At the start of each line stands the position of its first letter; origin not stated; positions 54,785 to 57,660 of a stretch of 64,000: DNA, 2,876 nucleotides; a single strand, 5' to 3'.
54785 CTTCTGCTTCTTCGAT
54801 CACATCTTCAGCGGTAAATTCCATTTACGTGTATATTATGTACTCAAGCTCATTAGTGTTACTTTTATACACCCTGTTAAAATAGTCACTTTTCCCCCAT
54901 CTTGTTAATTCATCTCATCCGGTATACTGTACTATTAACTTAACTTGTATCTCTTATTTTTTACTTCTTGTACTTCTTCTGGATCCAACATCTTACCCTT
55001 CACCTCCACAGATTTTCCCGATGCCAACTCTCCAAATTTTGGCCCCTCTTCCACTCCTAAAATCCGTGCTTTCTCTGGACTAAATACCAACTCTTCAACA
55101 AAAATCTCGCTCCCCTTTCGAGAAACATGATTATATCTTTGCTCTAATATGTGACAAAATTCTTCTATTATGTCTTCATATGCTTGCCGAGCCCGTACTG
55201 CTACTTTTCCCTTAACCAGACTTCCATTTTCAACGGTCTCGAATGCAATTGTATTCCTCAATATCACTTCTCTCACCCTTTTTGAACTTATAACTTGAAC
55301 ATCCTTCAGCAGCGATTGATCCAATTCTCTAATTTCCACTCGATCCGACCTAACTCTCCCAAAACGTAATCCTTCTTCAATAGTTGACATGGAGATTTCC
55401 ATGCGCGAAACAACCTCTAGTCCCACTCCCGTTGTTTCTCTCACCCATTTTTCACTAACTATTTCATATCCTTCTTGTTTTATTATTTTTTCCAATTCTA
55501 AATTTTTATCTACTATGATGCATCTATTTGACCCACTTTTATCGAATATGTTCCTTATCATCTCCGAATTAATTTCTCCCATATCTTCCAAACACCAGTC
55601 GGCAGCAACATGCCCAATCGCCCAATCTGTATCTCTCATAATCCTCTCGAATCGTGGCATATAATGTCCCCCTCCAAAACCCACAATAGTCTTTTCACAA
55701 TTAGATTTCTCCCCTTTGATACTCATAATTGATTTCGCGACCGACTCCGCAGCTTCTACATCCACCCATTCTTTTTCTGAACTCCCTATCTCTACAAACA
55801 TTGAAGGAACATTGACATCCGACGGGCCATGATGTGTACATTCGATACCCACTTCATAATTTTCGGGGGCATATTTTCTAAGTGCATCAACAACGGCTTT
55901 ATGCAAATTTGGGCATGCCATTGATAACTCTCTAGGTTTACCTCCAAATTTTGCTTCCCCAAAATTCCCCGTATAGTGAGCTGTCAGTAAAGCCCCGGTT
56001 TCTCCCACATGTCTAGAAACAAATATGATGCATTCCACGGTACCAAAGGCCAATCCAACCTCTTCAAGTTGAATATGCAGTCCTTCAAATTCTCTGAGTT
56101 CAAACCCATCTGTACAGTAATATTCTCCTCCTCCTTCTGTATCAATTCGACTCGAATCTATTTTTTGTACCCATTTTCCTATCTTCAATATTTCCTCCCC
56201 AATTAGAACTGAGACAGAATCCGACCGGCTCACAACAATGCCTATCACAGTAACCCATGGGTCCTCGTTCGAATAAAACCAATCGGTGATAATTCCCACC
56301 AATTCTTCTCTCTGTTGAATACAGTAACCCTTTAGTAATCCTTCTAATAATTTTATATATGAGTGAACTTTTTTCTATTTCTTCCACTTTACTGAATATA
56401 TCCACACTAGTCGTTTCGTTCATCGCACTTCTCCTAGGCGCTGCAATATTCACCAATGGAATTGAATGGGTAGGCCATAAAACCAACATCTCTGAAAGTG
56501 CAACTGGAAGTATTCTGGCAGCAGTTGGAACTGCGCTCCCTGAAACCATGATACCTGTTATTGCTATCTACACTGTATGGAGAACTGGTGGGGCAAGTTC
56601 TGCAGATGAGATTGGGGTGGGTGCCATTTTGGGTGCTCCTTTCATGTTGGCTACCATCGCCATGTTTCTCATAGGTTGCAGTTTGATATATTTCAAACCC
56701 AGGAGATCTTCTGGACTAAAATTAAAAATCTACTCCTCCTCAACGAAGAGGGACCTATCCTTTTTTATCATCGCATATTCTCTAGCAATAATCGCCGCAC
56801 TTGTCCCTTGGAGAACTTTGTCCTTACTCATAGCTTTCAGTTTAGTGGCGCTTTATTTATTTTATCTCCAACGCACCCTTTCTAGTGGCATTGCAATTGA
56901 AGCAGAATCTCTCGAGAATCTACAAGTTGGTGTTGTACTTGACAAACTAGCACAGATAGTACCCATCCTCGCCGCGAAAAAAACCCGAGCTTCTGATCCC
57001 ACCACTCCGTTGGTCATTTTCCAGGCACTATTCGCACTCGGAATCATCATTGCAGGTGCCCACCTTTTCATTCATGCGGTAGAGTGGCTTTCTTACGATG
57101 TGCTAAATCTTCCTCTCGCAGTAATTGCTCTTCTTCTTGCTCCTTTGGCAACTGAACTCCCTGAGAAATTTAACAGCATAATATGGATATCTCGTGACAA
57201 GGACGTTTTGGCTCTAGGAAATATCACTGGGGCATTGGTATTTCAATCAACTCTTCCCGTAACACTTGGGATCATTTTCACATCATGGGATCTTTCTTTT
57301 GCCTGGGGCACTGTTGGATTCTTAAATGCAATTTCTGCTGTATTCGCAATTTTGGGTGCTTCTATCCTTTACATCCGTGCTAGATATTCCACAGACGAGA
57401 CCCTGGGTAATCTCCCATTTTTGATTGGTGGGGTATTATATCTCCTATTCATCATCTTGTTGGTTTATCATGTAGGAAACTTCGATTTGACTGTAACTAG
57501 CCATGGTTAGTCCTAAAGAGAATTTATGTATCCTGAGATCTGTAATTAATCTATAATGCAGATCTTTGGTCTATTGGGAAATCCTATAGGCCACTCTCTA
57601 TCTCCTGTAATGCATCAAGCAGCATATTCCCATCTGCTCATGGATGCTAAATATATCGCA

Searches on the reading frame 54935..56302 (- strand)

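Call 54: search_protein_families(library=pfam, proteins=[window:54935-56302:-], max_evalue=0.001)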
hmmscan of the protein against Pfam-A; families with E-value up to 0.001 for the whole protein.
window:54935-56302:- (455 aa): 1 family
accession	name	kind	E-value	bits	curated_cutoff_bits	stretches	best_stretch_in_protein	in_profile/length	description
PF04414.18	tRNA_deacylase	-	2.8e-64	216.8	33.6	1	88-269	4-186/205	D-aminoacyl-tRNA deacylase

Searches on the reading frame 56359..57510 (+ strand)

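Call 54: search_protein_families(library=pfam, proteins=[window:56359-57510:+], max_evalue=0.001)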
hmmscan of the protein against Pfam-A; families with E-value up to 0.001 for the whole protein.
window:56359-57510:+ (383 aa): 1 family
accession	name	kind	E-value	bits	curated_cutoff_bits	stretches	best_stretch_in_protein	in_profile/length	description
PF01699.29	Na_Ca_ex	-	3.1e-24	86.1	24.9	2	14-170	3-146/151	Sodium/calcium exchanger protein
